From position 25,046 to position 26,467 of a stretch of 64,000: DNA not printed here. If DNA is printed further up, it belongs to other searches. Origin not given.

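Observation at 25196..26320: Short BoxB-like di-iron protein with all ligand motifs intact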

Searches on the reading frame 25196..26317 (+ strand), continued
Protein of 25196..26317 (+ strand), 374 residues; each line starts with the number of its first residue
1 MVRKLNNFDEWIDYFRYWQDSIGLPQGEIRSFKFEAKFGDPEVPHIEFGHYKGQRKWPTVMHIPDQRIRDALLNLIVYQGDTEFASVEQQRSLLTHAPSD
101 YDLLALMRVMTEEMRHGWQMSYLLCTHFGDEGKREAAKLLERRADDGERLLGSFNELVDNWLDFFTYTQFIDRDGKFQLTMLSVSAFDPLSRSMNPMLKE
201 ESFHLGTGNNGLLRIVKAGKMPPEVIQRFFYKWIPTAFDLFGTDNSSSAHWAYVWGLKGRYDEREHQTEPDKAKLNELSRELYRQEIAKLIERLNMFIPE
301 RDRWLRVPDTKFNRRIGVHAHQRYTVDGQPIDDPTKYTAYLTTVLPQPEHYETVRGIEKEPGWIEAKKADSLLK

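Call 41: find_related_loci(query=A2, collection=metagenome_contigs, flank=8000)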
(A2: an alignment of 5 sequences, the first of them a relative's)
Query A2 (377 aa) in metagenome_contigs; peptide patterns used: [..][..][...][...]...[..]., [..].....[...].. (x = any residue, [..] = any of these).
600 stretches matched a pattern (row limit reached: there are more); 580 encode a relative of the query (tblastn E <= 1e-3); the best 80 are kept; 80 distinct loci.
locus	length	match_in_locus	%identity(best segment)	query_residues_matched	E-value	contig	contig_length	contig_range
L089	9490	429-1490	52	7-369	3e-117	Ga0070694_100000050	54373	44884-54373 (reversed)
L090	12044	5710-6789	51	7-375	3e-116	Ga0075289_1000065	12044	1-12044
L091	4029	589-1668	52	7-375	3e-118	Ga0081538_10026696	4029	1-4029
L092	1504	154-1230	51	7-374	8e-126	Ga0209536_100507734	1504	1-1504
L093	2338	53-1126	51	7-373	5e-122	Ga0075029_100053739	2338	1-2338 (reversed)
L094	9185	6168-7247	51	7-375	2e-115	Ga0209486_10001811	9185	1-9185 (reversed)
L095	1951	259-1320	52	7-369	9e-123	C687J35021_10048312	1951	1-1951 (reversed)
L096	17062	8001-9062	52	7-369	9e-115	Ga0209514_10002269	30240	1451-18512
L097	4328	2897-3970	51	7-373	9e-116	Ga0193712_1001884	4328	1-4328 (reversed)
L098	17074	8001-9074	52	7-373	2e-114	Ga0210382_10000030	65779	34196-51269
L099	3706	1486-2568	50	7-373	2e-116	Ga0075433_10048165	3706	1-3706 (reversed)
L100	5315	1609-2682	51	7-373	1e-114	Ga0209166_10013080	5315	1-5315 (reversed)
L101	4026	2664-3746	50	7-373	2e-115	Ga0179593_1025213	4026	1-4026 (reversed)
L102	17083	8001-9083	50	7-373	8e-114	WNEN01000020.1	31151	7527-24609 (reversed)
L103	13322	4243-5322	51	7-375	8e-114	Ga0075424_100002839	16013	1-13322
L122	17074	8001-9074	51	7-372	1e-110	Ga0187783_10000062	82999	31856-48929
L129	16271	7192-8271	50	7-375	4e-110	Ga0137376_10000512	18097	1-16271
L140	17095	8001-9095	50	1-373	4e-109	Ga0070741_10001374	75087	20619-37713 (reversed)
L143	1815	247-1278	51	7-357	2e-116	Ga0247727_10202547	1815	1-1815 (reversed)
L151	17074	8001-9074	49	7-372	7e-108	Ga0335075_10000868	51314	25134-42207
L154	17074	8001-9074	49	7-372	5e-108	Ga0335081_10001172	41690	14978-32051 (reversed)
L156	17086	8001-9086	49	7-376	7e-108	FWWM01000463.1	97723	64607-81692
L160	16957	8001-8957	54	7-331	3e-107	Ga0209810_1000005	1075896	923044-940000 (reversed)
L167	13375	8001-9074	49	7-372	7e-107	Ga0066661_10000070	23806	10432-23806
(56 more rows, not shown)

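Call 46: search_protein_families(library=pfam, proteins=[L154:9034-9876:+, L167:10687-11607:+, L156:12339-12620:+, L167:1179-2156:+, L143:1369-1689:+, L086:9461-10720:+, L129:3551-4609:+, L085:7242-7664:+, L085:7649-7984:+], max_evalue=0.001)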
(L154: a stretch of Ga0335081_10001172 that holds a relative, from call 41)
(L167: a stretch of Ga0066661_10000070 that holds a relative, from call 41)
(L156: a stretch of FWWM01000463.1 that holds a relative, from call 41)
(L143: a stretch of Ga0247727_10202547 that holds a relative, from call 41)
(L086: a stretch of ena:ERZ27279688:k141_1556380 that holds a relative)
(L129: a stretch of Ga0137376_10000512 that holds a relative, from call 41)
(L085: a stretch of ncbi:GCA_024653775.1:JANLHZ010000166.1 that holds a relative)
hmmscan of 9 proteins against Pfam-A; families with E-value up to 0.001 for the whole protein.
L154:9034-9876:+ (281 aa): 1 family
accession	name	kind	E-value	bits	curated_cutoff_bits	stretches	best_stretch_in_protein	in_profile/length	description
PF01144.29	CoA_trans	-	3.3e-19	69.6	23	1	39-244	4-216/217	Coenzyme A transferase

L167:10687-11607:+ (307 aa): 1 family
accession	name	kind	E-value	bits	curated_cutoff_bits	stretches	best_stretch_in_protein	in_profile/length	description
PF01144.29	CoA_trans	-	1.2e-24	87.4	23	1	9-229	3-216/217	Coenzyme A transferase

L156:12339-12620:+ (94 aa): 1 family
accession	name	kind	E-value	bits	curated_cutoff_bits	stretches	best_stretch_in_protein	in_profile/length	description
PF03960.21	ArsC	-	1.6e-12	48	24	1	31-91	18-78/79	ArsC family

L167:1179-2156:+ (326 aa): 3 families
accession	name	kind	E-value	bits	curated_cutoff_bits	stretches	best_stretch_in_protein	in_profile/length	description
PF02423.21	OCD_Mu_crystall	-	5.4e-67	226.4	24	1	3-309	4-312/314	Ornithine cyclodeaminase/mu-crystallin family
PF01488.26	Shikimate_DH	-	1.6e-09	38.4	24.3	1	110-207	2-97/138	Shikimate / quinate 5-dehydrogenase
PF03807.23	F420_oxidored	-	1.5e-05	25.9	21.6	1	122-193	1-67/94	NADP oxidoreductase coenzyme F420-dependent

L143:1369-1689:+ (107 aa): 1 family
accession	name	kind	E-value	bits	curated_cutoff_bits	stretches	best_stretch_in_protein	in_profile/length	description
PF01257.25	2Fe-2S_thioredx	-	9.5e-07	29.2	24.8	1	4-78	67-144/145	Thioredoxin-like [2Fe-2S] ferredoxin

L086:9461-10720:+ (420 aa): 4 families
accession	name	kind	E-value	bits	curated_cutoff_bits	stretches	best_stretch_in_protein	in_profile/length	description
PF01512.22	Complex1_51K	-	3.2e-45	154.1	31.2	1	45-216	1-149/150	Nuo51 FMN-binding domain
PF10589.14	NADH_4Fe-4S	-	1.9e-18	66.6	23.5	1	329-411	3-85/85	NADH-ubiquinone oxidoreductase-F iron-sulfur binding region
PF10531.15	SLBB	-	1.1e-09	38.4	27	1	245-286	7-51/55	SLBB domain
PF22461.2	SLBB_2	-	2.5e-05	24.7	27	1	245-287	8-51/79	SLBB domain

L129:3551-4609:+ (353 aa): 2 families
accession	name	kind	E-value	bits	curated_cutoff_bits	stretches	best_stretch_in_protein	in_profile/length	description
PF04055.27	Radical_SAM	-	4.5e-17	63.1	29.5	1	79-233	4-165/166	Radical SAM superfamily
PF13353.11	Fer4_12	-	0.00014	22.6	22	1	71-173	5-110/137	4Fe-4S single cluster domain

L085:7242-7664:+ (141 aa): 0 families

L085:7649-7984:+ (112 aa): 0 families

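Call 51: get_annotated_region(hit=H15, flank=3000)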
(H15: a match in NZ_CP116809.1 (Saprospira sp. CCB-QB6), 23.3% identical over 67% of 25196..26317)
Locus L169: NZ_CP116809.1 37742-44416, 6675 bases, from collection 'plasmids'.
description: Saprospira sp. CCB-QB6 plasmid unnamed, complete sequence
organism: Saprospira sp. CCB-QB6 (NCBI taxid 3023936)
taxonomy: Bacteria; Bacteroidota; Saprospiria; Saprospirales; Saprospiraceae; Saprospira; Saprospira sp. CCB-QB6
host: -; source: Bacterial Monoculture,Coastal area; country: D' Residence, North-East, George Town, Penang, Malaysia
typing (MOB-suite, as given by PLSDB): non-mobilizable; replicon rep_cluster_286
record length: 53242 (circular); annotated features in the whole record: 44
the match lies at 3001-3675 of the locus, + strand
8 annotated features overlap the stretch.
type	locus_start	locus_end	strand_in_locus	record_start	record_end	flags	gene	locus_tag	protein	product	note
CDS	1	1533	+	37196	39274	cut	-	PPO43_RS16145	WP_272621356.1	thiamine pyrophosphate-dependent enzyme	-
CDS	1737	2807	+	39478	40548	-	paaE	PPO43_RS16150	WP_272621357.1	1,2-phenylacetyl-CoA epoxidase subunit PaaE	GO:0010124 - phenylacetate catabolic process [Evidence IEA]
CDS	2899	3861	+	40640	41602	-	paaA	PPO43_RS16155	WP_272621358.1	1,2-phenylacetyl-CoA epoxidase subunit PaaA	GO:0010124 - phenylacetate catabolic process [Evidence IEA]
CDS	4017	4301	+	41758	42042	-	paaB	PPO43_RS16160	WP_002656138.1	1,2-phenylacetyl-CoA epoxidase subunit PaaB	GO:0010124 - phenylacetate catabolic process [Evidence IEA]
CDS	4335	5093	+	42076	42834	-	paaC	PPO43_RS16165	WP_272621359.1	1,2-phenylacetyl-CoA epoxidase subunit PaaC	GO:0010124 - phenylacetate catabolic process [Evidence IEA]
CDS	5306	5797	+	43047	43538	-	paaD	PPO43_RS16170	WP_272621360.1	1,2-phenylacetyl-CoA epoxidase subunit PaaD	GO:0010124 - phenylacetate catabolic process [Evidence IEA]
CDS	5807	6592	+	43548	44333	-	-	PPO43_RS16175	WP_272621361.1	enoyl-CoA hydratase-related protein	-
CDS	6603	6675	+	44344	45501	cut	-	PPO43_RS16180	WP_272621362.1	3-hydroxyacyl-CoA dehydrogenase NAD-binding domain-containing protein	GO:0006631 - fatty acid metabolic process [Evidence IEA]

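Call 52: get_annotated_region(hit=H10, flank=6000)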
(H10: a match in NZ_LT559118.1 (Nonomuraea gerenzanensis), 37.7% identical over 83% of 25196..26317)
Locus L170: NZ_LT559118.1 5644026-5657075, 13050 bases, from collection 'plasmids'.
description: Nonomuraea gerenzanensis isolate nono1 plasmid I, complete sequence
organism: Nonomuraea gerenzanensis (NCBI taxid 93944)
taxonomy: Bacteria; Actinomycetota; Actinomycetes; Streptosporangiales; Streptosporangiaceae; Nonomuraea; Nonomuraea gerenzanensis
host: -; source: -; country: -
typing (MOB-suite, as given by PLSDB): non-mobilizable
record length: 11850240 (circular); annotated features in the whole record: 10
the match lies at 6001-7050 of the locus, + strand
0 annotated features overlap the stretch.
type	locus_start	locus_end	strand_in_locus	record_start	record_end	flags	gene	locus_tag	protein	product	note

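Call 55: predict_structure(alignment_id=A3)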
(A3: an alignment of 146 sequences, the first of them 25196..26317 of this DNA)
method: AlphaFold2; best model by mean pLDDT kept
length: 374 residues; sequences in the alignment: 146
mean_pLDDT: 95.0   pTM: 0.91
mean pLDDT of the five models: 95.0, 94.8, 94.8, 94.2, 94.0
residues with pLDDT >= 90: 337; 70-90: 33; 50-70: 3; < 50: 1
segments of 3 or more residues with pLDDT < 50: none
pLDDT, mean of each block of 10 residues (from residue 1): 83 96 84 93 95 98 98 98 95 93 96 98 98 97 92 88 97 96 98 97 97 98 98 96 96 98 92 96 98 98 97 95 97 97 97 97 89 68
secondary structure, 60 per line:
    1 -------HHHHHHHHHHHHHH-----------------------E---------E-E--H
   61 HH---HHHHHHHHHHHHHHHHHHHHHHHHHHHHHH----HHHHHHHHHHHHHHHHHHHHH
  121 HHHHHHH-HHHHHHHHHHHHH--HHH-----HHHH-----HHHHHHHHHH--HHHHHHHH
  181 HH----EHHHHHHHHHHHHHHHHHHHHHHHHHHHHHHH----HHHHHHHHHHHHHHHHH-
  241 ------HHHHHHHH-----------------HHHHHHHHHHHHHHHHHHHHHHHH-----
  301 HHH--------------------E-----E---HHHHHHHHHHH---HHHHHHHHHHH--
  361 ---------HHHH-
elements in order: H8-21 H66-95 H100-127 H129-141 H152-155 H161-170 H173-182 H188-218 H223-239 H247-254 H272-295 H334-344 H348-358 H370-373

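Call 59: fold_search(model_id=the predicted structure, library=pdb)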
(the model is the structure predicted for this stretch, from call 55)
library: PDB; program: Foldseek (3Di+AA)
matches with E <= 10: 178; with E <= 0.001: 23
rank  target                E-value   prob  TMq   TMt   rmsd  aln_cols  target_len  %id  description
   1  3pm5_A                2.7e-22  1.00  0.88  0.70   3.6       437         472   30  Crystal Structure of BoxB in mixed valent state with bound benzoyl-CoA (released 2011-06-01)
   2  3per_B                5.0e-22  1.00  0.87  0.69   3.8       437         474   31  Crystal Structure of BoxB with phosphate bound to the diiron center (released 2011-06-01)
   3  3pm5_D                6.0e-22  1.00  0.88  0.71   3.6       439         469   30  Crystal Structure of BoxB in mixed valent state with bound benzoyl-CoA (released 2011-06-01)
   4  3pf7_A                6.3e-22  1.00  0.88  0.70   2.6       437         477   30  Crystal structure of BoxB with malonate bound to the diiron center (released 2011-06-01)
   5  3per_A                6.6e-22  1.00  0.87  0.69   2.9       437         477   30  Crystal Structure of BoxB with phosphate bound to the diiron center (released 2011-06-01)
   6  3q1g_B                9.1e-22  1.00  0.89  0.72   3.5       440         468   30  Crystal Structure of BoxB crystallized with PEG (released 2011-06-01)
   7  3pm5_C                1.1e-21  1.00  0.87  0.69   3.7       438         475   30  Crystal Structure of BoxB in mixed valent state with bound benzoyl-CoA (released 2011-06-01)
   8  3q1g_C                1.3e-21  1.00  0.89  0.71   2.5       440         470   30  Crystal Structure of BoxB crystallized with PEG (released 2011-06-01)
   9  3q1g_A                1.3e-21  1.00  0.88  0.70   3.7       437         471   31  Crystal Structure of BoxB crystallized with PEG (released 2011-06-01)
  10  3pf7_B                1.7e-21  1.00  0.87  0.70   2.7       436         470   30  Crystal structure of BoxB with malonate bound to the diiron center (released 2011-06-01)
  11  3q1g_D                2.5e-21  1.00  0.88  0.71   3.7       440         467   31  Crystal Structure of BoxB crystallized with PEG (released 2011-06-01)
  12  4mud_D                8.3e-08  1.00  0.50  0.82   4.2       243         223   24  Crystal structure of a ring oxydation complex/ phenylacetic acid degradation-like protein (SSO1313) from Sulfolobus so (released 2013-10-09)
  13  4mud_C                9.5e-08  1.00  0.50  0.84   4.1       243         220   25  Crystal structure of a ring oxydation complex/ phenylacetic acid degradation-like protein (SSO1313) from Sulfolobus so (released 2013-10-09)
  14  4mud_A                1.2e-07  1.00  0.50  0.83   4.1       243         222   25  Crystal structure of a ring oxydation complex/ phenylacetic acid degradation-like protein (SSO1313) from Sulfolobus so (released 2013-10-09)
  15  4mud_B                2.0e-07  1.00  0.50  0.83   4.2       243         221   24  Crystal structure of a ring oxydation complex/ phenylacetic acid degradation-like protein (SSO1313) from Sulfolobus so (released 2013-10-09)
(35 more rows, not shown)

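Call 61: search_protein_families(library=ncbifam, proteins=[L078:11810-14140:+, L078:11322-11816:+, L078:14923-15912:+, L167:10687-11607:+, L154:9034-9876:+, L086:9461-10720:+, L143:1369-1689:+], max_evalue=1e-8)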
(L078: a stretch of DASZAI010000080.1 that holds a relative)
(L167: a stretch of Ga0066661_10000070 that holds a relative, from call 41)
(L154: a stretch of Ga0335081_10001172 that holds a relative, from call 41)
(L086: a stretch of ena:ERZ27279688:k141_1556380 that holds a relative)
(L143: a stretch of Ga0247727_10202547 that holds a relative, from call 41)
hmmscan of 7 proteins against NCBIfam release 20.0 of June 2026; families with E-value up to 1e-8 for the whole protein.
L078:11810-14140:+ (777 aa): 13 families
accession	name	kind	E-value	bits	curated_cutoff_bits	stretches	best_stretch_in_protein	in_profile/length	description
TIGR03194.1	4hydrxCoA_A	equivalog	0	1027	994.55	1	21-766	1-746/746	4-hydroxybenzoyl-CoA reductase subunit alpha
NF043082.1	XdhA_XDHase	equivalog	9.2e-166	553.1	780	1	17-769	1-755/758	xanthine dehydrogenase subunit XdhA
NF007426.0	PRK09970.1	equivalog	1.4e-161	539.2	916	1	16-767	5-756/761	xanthine dehydrogenase molybdenum-binding subunit XdhA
TIGR03196.1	pucD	equivalog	9.6e-141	470.6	783.65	1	24-762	10-754/763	xanthine dehydrogenase subunit D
NF041018.1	glyceraldDH_alpha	equivalog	1.7e-119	400.4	790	1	17-763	3-741/741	glyceraldehyde dehydrogenase subunit alpha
NF040766.1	CODH_aero_grp5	exception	8e-111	371.5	950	1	17-762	5-781/785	aerobic carbon-monoxide dehydrogenase large subunit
TIGR03311.1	Se_dep_XDH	equivalog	5.6e-110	368.8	830.45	2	13-552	158-682/848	selenium-dependent xanthine dehydrogenase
TIGR03313.1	Se_sel_red_Mo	hypoth_equivalog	7.9e-101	338.2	1101.9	2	159-767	351-950/951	molybdopterin-dependent oxidoreductase Mo/Fe-S-binding subunit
NF045668.1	pterin_aldehy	equivalog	3.6e-100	336.4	1100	2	17-543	175-713/905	molybdopterin-dependent aldehyde oxidoreductase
TIGR02965.1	xanthine_xdhB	equivalog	7.4e-90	302.2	849.5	1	28-768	12-756/758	xanthine dehydrogenase molybdopterin binding subunit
NF041671.1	peri_hyde_PaoC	equivalog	1.5e-89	301.3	1180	1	17-768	18-733/735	aldehyde oxidoreductase molybdenum-binding subunit PaoC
TIGR02416.1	CO_dehy_Mo_lg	equivalog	8.5e-87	292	991.15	1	30-749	6-751/770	aerobic carbon-monoxide dehydrogenase large subunit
TIGR02969.1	mam_aldehyde_ox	subfamily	2e-50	171.3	1912.3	1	14-769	573-1310/1330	aldehyde oxidase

L078:11322-11816:+ (165 aa): 11 families
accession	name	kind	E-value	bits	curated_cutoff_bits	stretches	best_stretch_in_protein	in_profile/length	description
NF041020.1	glyceraldDH_gamma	equivalog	8.8e-58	194.5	290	1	3-156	10-163/164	glyceraldehyde dehydrogenase subunit gamma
TIGR03193.1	4hydroxCoAred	equivalog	4.3e-57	192.2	257.8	1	7-151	3-147/148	4-hydroxybenzoyl-CoA reductase subunit gamma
TIGR03198.1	pucE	equivalog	1.9e-52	176.8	254.3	1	3-152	1-149/151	xanthine dehydrogenase subunit E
NF043084.2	XdhC_XDHase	equivalog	1.9e-50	170.3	217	1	5-152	2-150/151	xanthine dehydrogenase subunit XdhC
NF045668.1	pterin_aldehy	equivalog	8.7e-48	163.1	1100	1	7-158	4-158/905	molybdopterin-dependent aldehyde oxidoreductase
TIGR03311.1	Se_dep_XDH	equivalog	3.5e-43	147.8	830.45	1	10-161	5-153/848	selenium-dependent xanthine dehydrogenase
NF008514.0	PRK11433.1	equivalog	2.1e-41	141.8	322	1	4-151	51-213/218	aldehyde dehydrogenase iron-sulfur subunit PaoA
NF007387.0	PRK09908.1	equivalog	3e-41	140.5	212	1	5-150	8-154/159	xanthine dehydrogenase iron sulfur-binding subunit XdhC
TIGR02963.1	xanthine_xdhA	equivalog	1.4e-39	136.1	467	1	14-159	10-165/468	xanthine dehydrogenase small subunit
TIGR02969.1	mam_aldehyde_ox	subfamily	1.6e-30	105.4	1912.3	1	9-149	6-158/1330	aldehyde oxidase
TIGR03313.1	Se_sel_red_Mo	hypoth_equivalog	1.1e-13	49.8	1101.9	1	10-157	3-150/951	molybdopterin-dependent oxidoreductase Mo/Fe-S-binding subunit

L078:14923-15912:+ (330 aa): 7 families
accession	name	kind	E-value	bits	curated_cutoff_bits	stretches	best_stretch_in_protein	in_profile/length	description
TIGR03195.1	4hydrxCoA_B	equivalog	4e-98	328.5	404.55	1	4-326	2-320/321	4-hydroxybenzoyl-CoA reductase subunit beta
NF041019.1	glyceraldDH_beta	equivalog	1.6e-52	178.5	350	2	153-324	112-279/280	glyceraldehyde dehydrogenase subunit beta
NF043083.1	XdhB_XDHase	equivalog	6.3e-49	166.6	310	2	153-325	112-283/289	xanthine dehydrogenase subunit XdhB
NF007427.0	PRK09971.1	equivalog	1.7e-45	155.5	287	2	153-324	112-282/292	xanthine dehydrogenase FAD-binding subunit XdhB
TIGR02963.1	xanthine_xdhA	equivalog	6.4e-30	104.2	467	2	154-321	298-464/468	xanthine dehydrogenase small subunit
TIGR03199.1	pucC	equivalog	7.1e-19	68.1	306.05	1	12-119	1-107/264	xanthine dehydrogenase subunit C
TIGR03312.1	Se_sel_red_FAD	hypoth_equivalog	8.2e-10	38.3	241.5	0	10-119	5-107/257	molybdopterin-dependent oxidoreductase FAD-binding subunit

L167:10687-11607:+ (307 aa): 1 family
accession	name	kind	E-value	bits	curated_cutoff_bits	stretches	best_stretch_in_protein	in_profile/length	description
TIGR02429.1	pcaI_scoA_fam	subfamily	6.5e-11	42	128.5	1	6-229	4-218/222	3-oxoacid CoA-transferase subunit A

L154:9034-9876:+ (281 aa): 1 family
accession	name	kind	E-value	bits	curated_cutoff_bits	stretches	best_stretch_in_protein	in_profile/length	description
TIGR02428.1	pcaJ_scoB_fam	subfamily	4.9e-11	42.4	243.55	0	38-176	5-144/207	3-oxoacid CoA-transferase subunit B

L086:9461-10720:+ (420 aa): 6 families
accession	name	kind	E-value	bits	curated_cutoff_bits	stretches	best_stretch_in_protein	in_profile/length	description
TIGR01959.1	nuoF_fam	equivalog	1.3e-132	442.1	558.65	1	14-411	11-409/410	NADH-quinone oxidoreductase subunit NuoF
NF008436.0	PRK11278.1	equivalog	9.7e-108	360.9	749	1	17-418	27-432/448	NADH-quinone oxidoreductase subunit NuoF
NF010120.0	PRK13596.1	equivalog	1e-99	334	389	1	15-412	18-417/433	NADH-quinone oxidoreductase subunit NuoF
TIGR01945.1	rnfC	subfamily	1.5e-19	69.9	245.95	1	32-286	115-330/435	RnfABCDGE type electron transport complex subunit C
NF003454.1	PRK05035.1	equivalog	1.7e-19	69.8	345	1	32-288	117-335/556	electron transport complex subunit RsxC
TIGR04481.1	PR_assoc_PrdC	equivalog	3.2e-15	55.8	490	1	38-273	73-274/425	proline reductase-associated electron transfer protein PrdC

L143:1369-1689:+ (107 aa): 1 family
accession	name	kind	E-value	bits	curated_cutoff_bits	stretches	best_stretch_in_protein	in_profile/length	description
NF041612.1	fdxn_Clost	equivalog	2.9e-13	50.3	150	1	9-87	20-100/102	2Fe-2S ferredoxin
